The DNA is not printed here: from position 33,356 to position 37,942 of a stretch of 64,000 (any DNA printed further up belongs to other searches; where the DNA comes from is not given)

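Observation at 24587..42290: Tandem array of four independently transcribed ~1400-aa dockerin-bearing double beta-helix paralogues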

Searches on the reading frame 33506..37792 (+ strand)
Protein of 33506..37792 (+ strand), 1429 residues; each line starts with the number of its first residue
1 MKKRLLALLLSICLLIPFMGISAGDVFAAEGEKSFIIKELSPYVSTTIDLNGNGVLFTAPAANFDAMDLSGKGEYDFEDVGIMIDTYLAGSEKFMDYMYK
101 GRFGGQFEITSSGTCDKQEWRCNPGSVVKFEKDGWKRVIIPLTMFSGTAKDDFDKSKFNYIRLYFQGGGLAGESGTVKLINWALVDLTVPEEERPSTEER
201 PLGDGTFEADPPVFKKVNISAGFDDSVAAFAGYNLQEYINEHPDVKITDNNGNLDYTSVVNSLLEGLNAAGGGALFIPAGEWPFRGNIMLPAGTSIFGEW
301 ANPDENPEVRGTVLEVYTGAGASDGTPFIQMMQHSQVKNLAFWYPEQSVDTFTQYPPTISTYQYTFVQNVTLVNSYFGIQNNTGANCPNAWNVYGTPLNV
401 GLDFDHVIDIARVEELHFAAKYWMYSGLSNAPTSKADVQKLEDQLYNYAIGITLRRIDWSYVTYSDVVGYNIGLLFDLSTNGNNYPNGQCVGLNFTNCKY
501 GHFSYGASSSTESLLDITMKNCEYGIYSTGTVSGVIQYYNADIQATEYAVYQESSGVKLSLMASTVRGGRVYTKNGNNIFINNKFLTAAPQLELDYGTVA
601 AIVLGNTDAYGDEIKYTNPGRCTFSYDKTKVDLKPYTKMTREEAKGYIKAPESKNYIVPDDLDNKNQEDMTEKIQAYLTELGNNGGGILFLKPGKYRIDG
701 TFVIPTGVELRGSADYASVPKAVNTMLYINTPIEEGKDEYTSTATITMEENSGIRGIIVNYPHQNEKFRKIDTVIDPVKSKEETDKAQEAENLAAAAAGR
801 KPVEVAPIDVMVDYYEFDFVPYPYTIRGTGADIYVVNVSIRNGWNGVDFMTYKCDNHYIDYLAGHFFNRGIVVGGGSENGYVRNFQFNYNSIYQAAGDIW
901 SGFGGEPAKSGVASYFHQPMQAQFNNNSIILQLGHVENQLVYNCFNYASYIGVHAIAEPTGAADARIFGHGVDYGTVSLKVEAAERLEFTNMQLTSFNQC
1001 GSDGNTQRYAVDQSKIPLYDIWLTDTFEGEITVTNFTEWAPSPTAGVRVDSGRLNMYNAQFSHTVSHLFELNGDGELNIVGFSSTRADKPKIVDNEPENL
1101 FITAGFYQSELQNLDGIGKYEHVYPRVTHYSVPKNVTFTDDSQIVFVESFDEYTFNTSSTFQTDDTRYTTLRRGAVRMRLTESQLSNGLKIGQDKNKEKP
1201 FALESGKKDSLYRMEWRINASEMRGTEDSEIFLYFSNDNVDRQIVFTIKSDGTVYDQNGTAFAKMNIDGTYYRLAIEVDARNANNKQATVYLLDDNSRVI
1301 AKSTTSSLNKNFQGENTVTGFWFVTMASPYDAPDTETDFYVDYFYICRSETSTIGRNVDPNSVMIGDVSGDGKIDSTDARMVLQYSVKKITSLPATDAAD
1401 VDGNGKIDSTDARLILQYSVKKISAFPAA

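Call 7: search_protein_families(library=pfam, proteins=[window:33506-37792:+], max_evalue=0.1)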
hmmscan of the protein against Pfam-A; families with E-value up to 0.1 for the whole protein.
window:33506-37792:+ (1429 aa): 2 families
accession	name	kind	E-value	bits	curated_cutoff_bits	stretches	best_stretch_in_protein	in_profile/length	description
PF00404.24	Dockerin_1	-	1.2e-11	45.1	22.9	1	1366-1417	2-54/57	Dockerin type I domain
PF12708.12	Pect-lyase_RHGA_epim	-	6.1e-05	23.4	27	2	250-386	11-143/213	Rhamnogalacturonase A/epimerase, pectate lyase-like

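Call 10: search_protein_families(library=ncbifam, proteins=[window:33506-37792:+], max_evalue=0.1)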
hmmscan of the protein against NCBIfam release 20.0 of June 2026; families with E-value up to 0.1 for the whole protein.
window:33506-37792:+ (1429 aa): 1 family
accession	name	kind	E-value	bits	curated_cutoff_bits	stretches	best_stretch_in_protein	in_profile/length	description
NF051861.1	PolglcturonPglBAgro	equivalog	0.047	12.4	600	0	665-733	6-72/437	polygalacturonase PglB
